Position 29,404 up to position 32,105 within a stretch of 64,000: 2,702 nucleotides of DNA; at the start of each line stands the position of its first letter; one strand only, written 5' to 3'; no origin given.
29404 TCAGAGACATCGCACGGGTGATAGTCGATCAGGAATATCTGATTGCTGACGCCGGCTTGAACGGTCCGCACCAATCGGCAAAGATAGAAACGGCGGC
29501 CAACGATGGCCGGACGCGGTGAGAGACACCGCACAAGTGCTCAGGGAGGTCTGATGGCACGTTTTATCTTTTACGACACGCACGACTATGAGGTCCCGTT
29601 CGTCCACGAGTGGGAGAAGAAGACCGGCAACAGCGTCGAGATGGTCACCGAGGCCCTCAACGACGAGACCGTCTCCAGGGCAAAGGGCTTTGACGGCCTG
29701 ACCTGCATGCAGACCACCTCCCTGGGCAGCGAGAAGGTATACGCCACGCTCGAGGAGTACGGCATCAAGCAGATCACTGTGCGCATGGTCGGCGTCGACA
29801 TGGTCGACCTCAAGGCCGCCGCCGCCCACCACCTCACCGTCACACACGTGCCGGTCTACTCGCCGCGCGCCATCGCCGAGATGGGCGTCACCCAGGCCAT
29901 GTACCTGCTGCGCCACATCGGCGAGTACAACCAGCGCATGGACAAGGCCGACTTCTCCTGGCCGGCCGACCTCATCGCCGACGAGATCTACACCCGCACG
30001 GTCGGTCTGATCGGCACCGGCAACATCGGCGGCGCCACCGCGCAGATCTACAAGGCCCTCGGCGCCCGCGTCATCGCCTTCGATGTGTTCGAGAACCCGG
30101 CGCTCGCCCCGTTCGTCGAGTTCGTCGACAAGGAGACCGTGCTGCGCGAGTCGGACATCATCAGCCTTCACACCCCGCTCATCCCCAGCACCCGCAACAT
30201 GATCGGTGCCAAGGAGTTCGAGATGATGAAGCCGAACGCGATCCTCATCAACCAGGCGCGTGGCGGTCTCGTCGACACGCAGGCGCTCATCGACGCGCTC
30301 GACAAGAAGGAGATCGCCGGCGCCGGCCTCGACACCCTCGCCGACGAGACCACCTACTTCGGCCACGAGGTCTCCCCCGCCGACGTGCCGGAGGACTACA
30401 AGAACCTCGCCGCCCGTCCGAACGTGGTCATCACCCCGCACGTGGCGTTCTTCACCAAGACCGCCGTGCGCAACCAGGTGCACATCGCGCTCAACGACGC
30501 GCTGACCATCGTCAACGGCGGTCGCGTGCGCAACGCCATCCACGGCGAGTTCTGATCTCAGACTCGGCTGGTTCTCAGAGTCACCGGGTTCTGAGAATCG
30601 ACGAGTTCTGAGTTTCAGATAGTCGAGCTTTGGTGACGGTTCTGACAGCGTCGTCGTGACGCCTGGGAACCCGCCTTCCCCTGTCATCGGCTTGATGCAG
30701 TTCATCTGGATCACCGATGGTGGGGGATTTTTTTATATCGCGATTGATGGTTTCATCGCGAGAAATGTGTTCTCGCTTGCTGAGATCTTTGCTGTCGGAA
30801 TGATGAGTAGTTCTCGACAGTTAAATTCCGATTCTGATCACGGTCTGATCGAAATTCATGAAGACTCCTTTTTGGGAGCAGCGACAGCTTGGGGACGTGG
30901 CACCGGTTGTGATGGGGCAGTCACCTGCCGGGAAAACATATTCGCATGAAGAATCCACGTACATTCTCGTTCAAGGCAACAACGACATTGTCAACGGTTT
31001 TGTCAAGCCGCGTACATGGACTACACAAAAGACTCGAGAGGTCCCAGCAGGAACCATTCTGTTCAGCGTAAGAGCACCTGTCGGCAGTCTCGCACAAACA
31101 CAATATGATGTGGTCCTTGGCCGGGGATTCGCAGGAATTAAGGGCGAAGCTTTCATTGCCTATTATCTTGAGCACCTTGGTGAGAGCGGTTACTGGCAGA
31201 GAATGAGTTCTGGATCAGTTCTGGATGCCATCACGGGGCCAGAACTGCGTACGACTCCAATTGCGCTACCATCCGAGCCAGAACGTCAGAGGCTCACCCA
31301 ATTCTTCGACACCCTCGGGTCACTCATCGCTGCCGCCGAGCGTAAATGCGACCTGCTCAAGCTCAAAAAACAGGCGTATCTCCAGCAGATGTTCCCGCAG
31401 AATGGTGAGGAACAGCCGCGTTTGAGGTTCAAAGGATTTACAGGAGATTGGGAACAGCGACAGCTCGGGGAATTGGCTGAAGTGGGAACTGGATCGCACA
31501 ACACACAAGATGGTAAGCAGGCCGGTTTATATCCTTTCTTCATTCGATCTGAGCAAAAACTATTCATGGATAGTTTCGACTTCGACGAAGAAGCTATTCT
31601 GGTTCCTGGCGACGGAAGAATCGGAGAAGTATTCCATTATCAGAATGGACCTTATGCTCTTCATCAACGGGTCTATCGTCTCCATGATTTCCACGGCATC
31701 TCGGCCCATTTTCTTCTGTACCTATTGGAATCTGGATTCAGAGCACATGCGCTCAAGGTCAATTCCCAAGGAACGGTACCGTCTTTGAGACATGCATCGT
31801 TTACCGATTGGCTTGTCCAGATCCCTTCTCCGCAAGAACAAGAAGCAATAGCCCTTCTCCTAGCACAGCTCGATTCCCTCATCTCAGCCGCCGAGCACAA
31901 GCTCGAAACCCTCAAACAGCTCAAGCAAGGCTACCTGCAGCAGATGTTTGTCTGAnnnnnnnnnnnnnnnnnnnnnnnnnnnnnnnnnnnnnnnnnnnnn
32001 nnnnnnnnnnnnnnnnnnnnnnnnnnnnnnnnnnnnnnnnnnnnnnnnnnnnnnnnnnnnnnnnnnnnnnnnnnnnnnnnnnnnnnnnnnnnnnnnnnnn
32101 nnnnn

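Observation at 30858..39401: Type I restriction-modification operon wired as a recombinase-driven hsdS shufflon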

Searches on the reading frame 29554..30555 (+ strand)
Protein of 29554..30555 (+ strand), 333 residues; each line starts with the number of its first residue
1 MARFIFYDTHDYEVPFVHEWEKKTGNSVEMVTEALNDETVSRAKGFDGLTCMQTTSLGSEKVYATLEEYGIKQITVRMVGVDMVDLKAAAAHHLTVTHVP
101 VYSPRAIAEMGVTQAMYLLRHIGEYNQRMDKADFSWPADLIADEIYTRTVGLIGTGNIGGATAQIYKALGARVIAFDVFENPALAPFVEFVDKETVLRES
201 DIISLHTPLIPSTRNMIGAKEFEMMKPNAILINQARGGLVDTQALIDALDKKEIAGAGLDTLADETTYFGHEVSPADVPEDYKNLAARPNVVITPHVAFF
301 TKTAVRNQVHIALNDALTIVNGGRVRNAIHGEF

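Call 32: find_encoding_contigs(protein=window:29554-30555:+, flank=6000, max_places=10)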
Protein window:29554-30555:+ (333 aa): 2 contigs read that carry it; 2 places shown.
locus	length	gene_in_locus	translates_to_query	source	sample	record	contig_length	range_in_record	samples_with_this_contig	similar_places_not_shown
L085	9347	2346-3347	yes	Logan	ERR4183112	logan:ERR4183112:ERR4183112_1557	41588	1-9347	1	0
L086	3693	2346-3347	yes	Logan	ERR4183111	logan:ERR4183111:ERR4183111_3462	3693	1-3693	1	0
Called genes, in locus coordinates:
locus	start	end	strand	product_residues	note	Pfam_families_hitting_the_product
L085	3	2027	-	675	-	?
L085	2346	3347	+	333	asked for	PF00389:2-Hacid_dh, PF02826:2-Hacid_dh_C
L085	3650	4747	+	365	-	PF01420:Methylase_S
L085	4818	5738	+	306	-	PF00589:Phage_integrase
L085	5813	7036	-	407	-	PF01420:Methylase_S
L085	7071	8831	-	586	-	PF12161:HsdM_N, PF02384:N6_Mtase, PF07669:Eco57I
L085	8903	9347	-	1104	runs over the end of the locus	PF04313:HSDR_N, PF04851:ResIII, PF18766:SWI2_SNF2, PF00270:DEAD, PF22679:T1R_D3-like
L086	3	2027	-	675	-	?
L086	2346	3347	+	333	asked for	PF00389:2-Hacid_dh, PF02826:2-Hacid_dh_C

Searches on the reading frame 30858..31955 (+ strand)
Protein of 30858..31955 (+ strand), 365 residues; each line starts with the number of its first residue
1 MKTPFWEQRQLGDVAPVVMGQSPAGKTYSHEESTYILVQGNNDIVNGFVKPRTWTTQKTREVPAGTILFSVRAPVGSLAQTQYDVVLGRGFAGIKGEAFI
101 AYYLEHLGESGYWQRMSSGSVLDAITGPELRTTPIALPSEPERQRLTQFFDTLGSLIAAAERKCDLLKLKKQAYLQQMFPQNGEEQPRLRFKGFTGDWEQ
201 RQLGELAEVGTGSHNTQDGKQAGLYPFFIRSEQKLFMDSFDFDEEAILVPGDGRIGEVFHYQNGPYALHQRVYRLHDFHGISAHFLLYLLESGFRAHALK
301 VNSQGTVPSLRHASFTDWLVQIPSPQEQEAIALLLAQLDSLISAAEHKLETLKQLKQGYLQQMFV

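Call 3: search_protein_families(library=pfam, proteins=[window:30858-31955:+])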
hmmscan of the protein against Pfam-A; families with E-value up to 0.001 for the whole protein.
window:30858-31955:+ (365 aa): 1 family
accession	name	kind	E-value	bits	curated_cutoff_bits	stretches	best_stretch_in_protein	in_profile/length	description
PF01420.25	Methylase_S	-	4.1e-29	102.4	22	2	197-353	3-167/168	Type I restriction modification DNA specificity domain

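Call 28: search_protein_families(library=ncbifam, proteins=[window:30858-31955:+])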
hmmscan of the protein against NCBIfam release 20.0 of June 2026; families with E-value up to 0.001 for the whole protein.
window:30858-31955:+ (365 aa): 1 family
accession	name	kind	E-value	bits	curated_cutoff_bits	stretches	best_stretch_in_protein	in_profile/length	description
NF007278.0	PRK09737.1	equivalog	3.9e-08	32.5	662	0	6-206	10-229/461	type I restriction-modification system specificity subunit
